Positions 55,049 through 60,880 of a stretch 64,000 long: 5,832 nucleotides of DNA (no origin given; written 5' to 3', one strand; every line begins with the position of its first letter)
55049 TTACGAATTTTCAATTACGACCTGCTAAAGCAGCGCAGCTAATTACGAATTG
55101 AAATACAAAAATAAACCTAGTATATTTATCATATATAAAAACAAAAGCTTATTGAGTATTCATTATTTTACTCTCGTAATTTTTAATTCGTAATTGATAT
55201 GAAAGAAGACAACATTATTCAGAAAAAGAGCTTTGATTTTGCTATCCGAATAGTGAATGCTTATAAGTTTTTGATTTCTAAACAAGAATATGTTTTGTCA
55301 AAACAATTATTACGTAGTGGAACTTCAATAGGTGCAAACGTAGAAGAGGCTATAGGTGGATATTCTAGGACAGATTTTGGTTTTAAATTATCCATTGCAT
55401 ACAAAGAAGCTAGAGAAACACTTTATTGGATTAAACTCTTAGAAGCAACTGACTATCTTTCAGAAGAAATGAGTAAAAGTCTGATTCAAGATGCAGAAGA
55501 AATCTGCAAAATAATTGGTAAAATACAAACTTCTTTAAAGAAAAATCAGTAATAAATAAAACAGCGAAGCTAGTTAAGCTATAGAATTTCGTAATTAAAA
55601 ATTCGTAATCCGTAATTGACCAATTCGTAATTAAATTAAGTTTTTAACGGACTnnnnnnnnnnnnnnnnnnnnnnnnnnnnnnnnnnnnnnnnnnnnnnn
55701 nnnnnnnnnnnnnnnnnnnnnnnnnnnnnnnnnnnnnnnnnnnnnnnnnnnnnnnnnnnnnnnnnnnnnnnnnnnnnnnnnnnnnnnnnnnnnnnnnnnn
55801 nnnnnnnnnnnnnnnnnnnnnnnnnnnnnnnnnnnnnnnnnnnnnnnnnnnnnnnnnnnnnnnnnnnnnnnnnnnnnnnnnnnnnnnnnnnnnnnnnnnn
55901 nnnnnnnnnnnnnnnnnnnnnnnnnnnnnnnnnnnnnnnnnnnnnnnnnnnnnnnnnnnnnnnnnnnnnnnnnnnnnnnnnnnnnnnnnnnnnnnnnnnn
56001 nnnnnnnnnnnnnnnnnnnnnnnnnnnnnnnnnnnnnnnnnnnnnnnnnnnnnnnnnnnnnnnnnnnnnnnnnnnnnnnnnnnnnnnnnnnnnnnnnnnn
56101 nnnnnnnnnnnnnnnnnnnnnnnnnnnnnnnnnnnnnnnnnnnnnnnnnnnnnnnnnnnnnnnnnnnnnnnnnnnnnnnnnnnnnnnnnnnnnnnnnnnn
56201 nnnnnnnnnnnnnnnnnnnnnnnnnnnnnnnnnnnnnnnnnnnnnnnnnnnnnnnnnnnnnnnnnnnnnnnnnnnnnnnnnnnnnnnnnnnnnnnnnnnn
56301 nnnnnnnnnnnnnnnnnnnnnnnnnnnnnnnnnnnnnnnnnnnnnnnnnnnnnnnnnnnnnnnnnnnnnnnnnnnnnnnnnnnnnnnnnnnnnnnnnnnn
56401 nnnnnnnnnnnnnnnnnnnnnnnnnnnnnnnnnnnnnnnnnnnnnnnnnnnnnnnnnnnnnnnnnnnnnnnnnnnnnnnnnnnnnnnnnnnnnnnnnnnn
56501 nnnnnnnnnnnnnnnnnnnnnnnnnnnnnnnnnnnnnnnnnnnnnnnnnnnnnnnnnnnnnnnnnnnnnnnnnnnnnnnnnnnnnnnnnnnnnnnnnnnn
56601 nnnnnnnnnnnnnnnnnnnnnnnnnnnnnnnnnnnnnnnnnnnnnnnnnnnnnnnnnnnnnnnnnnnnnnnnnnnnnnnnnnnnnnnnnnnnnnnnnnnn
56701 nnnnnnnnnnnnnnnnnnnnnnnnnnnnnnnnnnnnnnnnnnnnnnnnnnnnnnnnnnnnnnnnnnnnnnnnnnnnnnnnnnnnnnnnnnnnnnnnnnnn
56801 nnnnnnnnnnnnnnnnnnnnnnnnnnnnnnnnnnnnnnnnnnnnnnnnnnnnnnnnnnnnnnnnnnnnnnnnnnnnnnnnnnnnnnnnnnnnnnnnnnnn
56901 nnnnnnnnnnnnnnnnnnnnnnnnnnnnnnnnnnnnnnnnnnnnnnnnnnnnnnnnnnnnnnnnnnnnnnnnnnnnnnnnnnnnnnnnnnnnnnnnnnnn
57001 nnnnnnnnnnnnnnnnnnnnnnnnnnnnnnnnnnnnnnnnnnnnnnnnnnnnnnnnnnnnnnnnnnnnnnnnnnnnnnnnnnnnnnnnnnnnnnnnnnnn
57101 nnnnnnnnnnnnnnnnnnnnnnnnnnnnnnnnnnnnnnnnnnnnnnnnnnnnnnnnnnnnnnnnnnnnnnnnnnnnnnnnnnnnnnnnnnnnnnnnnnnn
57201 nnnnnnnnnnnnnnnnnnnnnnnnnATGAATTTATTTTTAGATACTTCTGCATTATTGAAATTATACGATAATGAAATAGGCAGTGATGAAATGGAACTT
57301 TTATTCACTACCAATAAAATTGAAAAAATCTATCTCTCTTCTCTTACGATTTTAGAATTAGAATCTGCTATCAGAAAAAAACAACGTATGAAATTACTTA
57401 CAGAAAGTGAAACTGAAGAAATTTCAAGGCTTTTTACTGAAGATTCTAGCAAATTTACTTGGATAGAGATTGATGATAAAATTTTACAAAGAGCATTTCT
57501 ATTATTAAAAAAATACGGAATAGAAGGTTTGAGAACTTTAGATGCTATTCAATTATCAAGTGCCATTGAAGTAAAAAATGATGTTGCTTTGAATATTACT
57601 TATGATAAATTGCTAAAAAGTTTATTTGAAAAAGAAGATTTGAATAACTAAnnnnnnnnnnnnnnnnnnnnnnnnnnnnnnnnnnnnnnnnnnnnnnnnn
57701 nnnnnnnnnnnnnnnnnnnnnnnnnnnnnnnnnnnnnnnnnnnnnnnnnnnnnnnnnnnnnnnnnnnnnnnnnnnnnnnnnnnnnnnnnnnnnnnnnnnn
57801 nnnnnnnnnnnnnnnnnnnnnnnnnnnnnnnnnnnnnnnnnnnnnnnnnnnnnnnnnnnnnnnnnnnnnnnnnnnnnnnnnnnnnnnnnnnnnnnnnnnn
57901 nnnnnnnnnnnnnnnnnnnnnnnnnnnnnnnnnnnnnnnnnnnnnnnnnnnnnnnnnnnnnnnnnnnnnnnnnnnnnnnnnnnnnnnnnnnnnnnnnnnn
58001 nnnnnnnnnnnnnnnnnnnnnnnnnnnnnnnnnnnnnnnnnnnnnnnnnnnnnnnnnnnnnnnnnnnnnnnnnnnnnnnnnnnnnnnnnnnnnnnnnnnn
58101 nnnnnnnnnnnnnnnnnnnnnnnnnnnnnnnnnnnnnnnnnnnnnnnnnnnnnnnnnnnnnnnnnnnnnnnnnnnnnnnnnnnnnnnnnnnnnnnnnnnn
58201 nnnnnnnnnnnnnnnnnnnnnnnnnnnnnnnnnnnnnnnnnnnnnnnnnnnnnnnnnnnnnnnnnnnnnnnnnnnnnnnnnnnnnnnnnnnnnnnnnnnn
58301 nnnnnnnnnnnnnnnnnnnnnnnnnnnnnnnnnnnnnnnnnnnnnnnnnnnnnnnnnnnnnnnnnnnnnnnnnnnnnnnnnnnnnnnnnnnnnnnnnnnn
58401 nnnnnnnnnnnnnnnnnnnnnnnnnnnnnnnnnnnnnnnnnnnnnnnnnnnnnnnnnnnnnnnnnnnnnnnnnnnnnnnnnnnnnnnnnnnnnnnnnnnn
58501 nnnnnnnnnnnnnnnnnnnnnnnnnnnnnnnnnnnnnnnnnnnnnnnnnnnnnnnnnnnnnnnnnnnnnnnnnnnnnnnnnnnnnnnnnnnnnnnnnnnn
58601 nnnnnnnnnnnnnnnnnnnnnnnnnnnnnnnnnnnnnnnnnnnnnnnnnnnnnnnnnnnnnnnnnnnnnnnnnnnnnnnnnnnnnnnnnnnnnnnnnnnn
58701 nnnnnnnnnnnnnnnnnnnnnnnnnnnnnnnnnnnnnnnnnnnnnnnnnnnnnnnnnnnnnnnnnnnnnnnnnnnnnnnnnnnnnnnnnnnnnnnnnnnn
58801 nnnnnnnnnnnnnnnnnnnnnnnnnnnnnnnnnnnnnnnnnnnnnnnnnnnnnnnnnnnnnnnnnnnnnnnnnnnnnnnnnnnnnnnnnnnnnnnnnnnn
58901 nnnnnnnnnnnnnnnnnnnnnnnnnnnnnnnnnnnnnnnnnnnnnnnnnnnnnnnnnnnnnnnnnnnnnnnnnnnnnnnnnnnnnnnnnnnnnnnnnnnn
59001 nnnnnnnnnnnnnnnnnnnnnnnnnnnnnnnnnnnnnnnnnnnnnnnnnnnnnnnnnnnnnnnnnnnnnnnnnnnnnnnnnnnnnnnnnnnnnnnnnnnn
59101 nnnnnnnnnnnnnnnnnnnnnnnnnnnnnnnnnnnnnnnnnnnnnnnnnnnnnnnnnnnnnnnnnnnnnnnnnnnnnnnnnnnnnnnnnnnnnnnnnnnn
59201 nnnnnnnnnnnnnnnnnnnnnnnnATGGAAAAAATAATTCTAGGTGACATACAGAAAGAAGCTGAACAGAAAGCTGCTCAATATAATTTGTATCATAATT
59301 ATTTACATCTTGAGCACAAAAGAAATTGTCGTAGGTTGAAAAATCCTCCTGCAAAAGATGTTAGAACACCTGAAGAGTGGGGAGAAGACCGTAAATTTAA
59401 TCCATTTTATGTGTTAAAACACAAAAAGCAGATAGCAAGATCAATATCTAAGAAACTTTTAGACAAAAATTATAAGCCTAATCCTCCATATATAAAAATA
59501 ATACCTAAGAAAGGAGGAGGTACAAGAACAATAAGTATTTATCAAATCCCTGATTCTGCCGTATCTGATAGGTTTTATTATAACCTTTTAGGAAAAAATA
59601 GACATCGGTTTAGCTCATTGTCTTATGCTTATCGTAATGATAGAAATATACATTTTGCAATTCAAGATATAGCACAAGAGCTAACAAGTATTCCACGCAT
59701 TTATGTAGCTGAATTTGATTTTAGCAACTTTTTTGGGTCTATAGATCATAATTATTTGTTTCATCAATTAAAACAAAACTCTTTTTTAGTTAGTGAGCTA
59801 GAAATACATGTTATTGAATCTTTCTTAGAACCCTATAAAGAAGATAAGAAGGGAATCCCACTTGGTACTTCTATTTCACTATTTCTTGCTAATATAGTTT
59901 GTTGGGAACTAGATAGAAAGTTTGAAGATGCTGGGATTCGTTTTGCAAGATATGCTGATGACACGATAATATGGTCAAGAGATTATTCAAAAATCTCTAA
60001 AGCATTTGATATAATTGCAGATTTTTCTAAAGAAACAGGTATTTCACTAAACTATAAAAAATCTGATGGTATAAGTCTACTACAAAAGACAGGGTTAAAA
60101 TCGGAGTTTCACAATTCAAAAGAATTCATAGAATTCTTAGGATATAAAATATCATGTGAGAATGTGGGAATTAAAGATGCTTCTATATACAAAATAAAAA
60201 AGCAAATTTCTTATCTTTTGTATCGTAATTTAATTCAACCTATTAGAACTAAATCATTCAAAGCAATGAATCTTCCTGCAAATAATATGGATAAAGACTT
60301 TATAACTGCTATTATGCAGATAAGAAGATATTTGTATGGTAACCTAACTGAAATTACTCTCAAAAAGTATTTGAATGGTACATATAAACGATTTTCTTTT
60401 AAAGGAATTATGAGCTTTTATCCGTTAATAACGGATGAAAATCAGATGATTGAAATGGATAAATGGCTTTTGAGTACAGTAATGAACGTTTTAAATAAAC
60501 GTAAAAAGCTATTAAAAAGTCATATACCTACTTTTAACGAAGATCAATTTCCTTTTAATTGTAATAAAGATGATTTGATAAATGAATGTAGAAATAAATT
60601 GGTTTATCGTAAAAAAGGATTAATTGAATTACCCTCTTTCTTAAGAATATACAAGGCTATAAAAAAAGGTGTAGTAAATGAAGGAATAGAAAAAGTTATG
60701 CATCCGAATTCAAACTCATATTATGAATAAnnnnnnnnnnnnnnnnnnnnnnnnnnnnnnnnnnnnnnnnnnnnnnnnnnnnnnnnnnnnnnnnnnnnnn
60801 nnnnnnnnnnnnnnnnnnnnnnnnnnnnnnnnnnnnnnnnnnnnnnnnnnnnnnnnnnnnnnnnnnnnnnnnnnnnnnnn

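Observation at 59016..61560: Stand-alone reverse transcriptase with a structured upstream leader and two small acidic partner ORFs: candidate retron-like or defence-associated RT system of non-canonical architecture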

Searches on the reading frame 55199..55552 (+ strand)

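Call 3: search_protein_families(library=pfam, proteins=[window:55199-55552:+], max_evalue=0.01)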
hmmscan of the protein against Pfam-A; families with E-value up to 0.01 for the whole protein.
window:55199-55552:+ (117 aa): 1 family
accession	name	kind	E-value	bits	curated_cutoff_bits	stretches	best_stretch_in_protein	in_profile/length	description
PF05635.17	23S_rRNA_IVP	-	5.3e-28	97.8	33.8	1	3-107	1-105/106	23S rRNA-intervening sequence protein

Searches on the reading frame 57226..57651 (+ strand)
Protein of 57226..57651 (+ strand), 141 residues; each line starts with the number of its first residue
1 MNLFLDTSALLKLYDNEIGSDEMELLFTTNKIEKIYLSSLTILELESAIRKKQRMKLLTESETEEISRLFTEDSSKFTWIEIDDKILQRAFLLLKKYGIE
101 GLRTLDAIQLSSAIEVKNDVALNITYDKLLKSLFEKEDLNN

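Call 3: search_protein_families(library=pfam, proteins=[window:57226-57651:+], max_evalue=0.01)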
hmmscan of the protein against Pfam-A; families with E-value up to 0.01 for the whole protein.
window:57226-57651:+ (141 aa): 1 family
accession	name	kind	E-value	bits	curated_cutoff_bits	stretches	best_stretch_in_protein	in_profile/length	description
PF01850.27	PIN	-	3.2e-11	44.3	23.6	1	4-128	2-112/120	PIN domain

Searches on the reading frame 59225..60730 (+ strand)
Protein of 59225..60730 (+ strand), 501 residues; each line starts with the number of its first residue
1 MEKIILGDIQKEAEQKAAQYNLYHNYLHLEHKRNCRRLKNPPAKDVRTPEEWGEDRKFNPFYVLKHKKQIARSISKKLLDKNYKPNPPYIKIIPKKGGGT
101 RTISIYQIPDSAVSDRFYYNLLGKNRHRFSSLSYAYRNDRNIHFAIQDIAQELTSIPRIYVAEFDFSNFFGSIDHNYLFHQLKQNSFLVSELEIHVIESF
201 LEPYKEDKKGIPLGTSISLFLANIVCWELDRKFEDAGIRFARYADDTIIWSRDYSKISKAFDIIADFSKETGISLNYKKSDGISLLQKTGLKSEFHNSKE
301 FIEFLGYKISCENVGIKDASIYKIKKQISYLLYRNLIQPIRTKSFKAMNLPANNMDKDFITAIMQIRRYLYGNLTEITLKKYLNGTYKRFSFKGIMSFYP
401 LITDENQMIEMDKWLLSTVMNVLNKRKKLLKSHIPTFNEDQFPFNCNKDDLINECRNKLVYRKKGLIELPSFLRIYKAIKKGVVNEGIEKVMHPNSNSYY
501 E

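Call 3: search_protein_families(library=pfam, proteins=[window:59225-60730:+], max_evalue=0.01)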
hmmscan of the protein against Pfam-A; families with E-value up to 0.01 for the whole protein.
window:59225-60730:+ (501 aa): 1 family
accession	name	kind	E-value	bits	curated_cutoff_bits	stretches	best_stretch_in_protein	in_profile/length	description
PF00078.32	RVT_1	-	1.9e-23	83.7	29.6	1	93-309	1-205/205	Reverse transcriptase (RNA-dependent DNA polymerase)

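Call 4: search_protein_families(library=padloc, proteins=[window:59225-60730:+], max_evalue=0.01)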
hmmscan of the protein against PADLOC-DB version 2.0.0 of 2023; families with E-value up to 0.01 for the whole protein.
window:59225-60730:+ (501 aa): 60 families (the best 25 are shown)
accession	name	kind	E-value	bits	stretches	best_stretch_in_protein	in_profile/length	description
PDLC03766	Drt9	-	2.7e-210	697.3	1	1-499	1-487/488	DRT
PDLC01136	RT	-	5.1e-33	112.6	1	68-280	39-242/263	RT (reverse transcriptase)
PDLC03754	RT_UG17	-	5.6e-32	109.1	1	36-437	14-368/429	DRT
PDLC03764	RT_UG26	-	2.2e-28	97.1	1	73-330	44-293/398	DRT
PDLC03768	Drt3a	-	1.2e-24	85.5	1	47-431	60-367/411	DRT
PDLC02063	Cas1_IIIb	-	5.7e-24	82.6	1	75-332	50-275/617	-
PDLC03759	RT_UG21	-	1.6e-22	77.9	1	160-330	143-302/503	DRT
PDLC03756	RT_UG19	-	9.4e-21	72.5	1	68-281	42-273/562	DRT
PDLC02175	Drt3a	-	1.2e-20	72.1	1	145-437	95-377/417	-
PDLC03778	RT_UG39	-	6.5e-20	69.6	2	59-204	93-252/541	DRT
PDLC03757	Drt2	-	1.3e-19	68.6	2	205-334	282-407/502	DRT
PDLC03760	RT_UG22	-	1.3e-19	68.6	1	65-279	37-236/476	DRT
PDLC02174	Drt3a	-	1.9e-19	68.2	1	142-441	96-370/403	-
PDLC01607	RT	-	2.9e-18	64.6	1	93-308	1-160/161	"CAS-I,CAS-II,CAS-III,CAS-IV,CAS-V,CAS-VI; acquisition_associated"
PDLC02939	RT_II-A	-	1.8e-17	61.8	1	93-280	34-219/304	-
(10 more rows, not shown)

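Call 5: search_protein_families(library=ncbifam, proteins=[window:59225-60730:+], max_evalue=0.01)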
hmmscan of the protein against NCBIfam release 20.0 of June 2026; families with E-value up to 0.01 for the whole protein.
window:59225-60730:+ (501 aa): 6 families
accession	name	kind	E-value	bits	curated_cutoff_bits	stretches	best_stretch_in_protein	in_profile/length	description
TIGR04416.1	group_II_RT_mat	equivalog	1.8e-39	135.9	300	1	66-328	31-283/353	group II intron reverse transcriptase/maturase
NF041747.1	Drt3a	equivalog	2.7e-25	89.5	200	1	66-432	32-373/412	antiviral reverse transcriptase Drt3a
NF041746.1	Drt2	equivalog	3e-18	66.2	390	2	205-329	218-341/416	antiviral reverse transcriptase Drt2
NF038233.2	retron_St85_RT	exception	1.8e-17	63.5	235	1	92-333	29-255/289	retron St85 family RNA-directed DNA polymerase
NF042941.1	Retron_TIR_antiphage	equivalog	3.5e-08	32.7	600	1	93-260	34-192/464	TIR domain-containing anti-phage reverse transcriptase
NF041749.1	Drt4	equivalog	1.7e-05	24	450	1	205-281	189-265/489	antiviral reverse transcriptase Drt4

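Call 11: search_solved_structures(query=window:59225-60730:+, max_evalue=0.001, show_alignments=2)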
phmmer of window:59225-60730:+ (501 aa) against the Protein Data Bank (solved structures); distinct sequences matched with E-value up to 0.001: 14.
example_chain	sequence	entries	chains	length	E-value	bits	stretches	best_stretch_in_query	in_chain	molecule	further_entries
9ioa_A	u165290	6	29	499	1.8e-161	541.4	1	9-499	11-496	RNA-dependent DNA polymerase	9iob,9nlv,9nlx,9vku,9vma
6ar1_A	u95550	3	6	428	1.7e-18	69.8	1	74-267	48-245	GsI-IIC RT | Trt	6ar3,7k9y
5hhl_A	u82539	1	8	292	3.6e-18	68.8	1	65-280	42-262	Retron-type reverse transcriptase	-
7uim_D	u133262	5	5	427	1e-17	67.3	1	65-280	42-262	Group II intron reverse transcriptase/maturase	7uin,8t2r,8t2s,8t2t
5hhj_A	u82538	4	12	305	1.6e-17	66.7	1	72-280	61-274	Retron-type reverse transcriptase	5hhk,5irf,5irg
8ub7_A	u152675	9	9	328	1.8e-08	36.8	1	131-277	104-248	Reverse transcriptase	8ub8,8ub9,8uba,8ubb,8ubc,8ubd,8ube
7kft_D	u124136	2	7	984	2.9e-08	36.1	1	92-293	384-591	Cas6-RT-Cas1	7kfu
6me0_C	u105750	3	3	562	8.6e-08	34.6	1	69-284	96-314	Maturase reverse transcriptase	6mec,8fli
9n69_E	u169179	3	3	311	3.7e-07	32.4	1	82-252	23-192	RNA-directed DNA polymerase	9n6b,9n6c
8bgj_A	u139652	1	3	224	1e-06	31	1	160-279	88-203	RNA-directed DNA polymerase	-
9z6y_A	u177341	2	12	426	9.4e-06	27.8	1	159-420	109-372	Drt3a reverse transcriptase protein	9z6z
7v9u_A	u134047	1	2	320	9.5e-06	27.8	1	155-280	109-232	RNA-directed DNA polymerase from retron EC86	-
7v9x_A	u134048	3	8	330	1e-05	27.7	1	155-280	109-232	RNA-directed DNA polymerase from retron EC86 | Retron Ec86 reverse transcriptase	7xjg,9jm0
8qbk_A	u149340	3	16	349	1.1e-05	27.5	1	155-280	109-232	Retron Ec86 reverse transcriptase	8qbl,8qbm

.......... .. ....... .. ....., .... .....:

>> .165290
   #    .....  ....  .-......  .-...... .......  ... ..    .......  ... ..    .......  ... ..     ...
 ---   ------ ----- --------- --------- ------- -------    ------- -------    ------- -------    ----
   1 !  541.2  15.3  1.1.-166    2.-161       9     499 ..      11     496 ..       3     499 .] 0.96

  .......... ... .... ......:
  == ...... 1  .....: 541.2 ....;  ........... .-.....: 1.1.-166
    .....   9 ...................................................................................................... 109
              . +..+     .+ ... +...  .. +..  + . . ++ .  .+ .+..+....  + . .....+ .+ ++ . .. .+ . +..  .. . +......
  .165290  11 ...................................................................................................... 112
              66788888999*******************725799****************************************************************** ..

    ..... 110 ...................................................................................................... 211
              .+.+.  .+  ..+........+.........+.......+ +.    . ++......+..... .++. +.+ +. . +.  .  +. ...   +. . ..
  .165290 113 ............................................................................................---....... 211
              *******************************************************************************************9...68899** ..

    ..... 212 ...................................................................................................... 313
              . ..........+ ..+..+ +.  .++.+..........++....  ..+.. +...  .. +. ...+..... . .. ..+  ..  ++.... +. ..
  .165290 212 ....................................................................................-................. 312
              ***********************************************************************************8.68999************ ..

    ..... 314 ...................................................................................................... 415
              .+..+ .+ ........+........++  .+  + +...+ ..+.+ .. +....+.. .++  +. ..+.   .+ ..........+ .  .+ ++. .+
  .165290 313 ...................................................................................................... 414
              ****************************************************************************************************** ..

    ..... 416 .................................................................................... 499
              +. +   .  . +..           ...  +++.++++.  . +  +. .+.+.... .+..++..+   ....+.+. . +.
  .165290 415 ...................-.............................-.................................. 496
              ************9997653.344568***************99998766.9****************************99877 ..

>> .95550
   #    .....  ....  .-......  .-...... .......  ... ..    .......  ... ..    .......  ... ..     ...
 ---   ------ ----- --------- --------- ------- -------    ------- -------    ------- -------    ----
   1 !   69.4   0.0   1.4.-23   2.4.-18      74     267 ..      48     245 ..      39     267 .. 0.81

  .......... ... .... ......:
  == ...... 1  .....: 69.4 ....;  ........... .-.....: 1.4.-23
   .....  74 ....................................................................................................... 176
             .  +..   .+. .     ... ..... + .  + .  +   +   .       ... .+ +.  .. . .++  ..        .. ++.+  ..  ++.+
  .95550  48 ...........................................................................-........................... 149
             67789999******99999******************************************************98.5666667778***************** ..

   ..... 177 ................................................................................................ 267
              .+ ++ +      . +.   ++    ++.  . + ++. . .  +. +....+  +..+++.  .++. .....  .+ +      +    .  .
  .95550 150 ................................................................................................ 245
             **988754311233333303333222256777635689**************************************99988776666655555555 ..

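Call 12: find_related_loci(query=window:59225-60727:+, collection=genome_contigs, flank=4000)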
Query window:59225-60727:+ (501 aa) in genome_contigs; peptide patterns used: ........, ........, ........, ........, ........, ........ (x = any residue, [..] = any of these).
64 stretches matched a pattern; 12 encode a relative of the query (tblastn E <= 1e-3); 12 distinct loci.
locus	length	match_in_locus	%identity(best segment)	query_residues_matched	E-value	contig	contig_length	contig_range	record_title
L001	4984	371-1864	71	1-501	0e+0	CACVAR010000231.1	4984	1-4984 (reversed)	MAG: uncultured Sulfurovum sp. isolate HLG_WM_MAG_03 genome assembly, contig: NODE_3159_length_4984_cov_44.061355, whole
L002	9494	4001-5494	67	1-501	0e+0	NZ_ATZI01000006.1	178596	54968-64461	Bacteroides graminisolvens DSM 19988 = JCM 15093 strain DSM 19988 C511DRAFT_scaffold00005.5_C, whole genome shotgun sequ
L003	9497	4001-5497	67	1-501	0e+0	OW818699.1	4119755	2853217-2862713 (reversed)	metagenome genome assembly, chromosome: 1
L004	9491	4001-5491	65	1-499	0e+0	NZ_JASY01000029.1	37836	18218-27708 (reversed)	Flavobacterium chungangense LMG 26729 Contig_29, whole genome shotgun sequence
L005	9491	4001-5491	63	1-501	0e+0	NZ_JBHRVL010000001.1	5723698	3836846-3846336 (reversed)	Sphingobacterium zeae strain CCM 8652 tig00000652, whole genome shotgun sequence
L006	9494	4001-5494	64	1-501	0e+0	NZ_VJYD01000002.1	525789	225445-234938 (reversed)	Flavobacterium daemonense strain JCM 19455 NODE_2_length_525789_cov_241.595404, whole genome shotgun sequence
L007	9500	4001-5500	60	1-501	0e+0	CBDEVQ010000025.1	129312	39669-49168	MAG: Flavobacteriales bacterium isolate c9eb949b-bc1f-4219-ae45-44c701134771 genome assembly, contig: contig_25, whole g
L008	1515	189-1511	64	1-445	0e+0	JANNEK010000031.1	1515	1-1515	MAG: Chitinophagaceae bacterium isolate OTE_75_metabat_395 OTE_75_k141_175867, whole genome shotgun sequence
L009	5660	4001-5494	68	1-501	0e+0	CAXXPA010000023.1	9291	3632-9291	MAG: Bacteroidales bacterium isolate 7230157a-bac2-44d2-b64d-f02b708be741 genome assembly, contig: contig_23, whole geno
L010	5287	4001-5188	66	1-399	0e+0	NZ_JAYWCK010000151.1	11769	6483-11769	MAG: Flavobacterium sp. isolate GL94_UP_concoct_201_sub GL94_UP_concoct_201_sub_150, whole genome shotgun sequence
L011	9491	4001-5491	63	1-499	0e+0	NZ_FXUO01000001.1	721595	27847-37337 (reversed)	Epilithonimonas pallida strain DSM 18015 Ga0111675_101, whole genome shotgun sequence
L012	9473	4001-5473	63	1-501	0e+0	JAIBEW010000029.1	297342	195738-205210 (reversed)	MAG: Kaistella sp. isolate BC_maxbin.025 BC_k141_58275, whole genome shotgun sequence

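Call 29: find_encoding_contigs(protein=window:59225-60730:+, flank=8000, max_places=6)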
Protein window:59225-60730:+ (501 aa): no gene with exactly this product is on record in the collection.
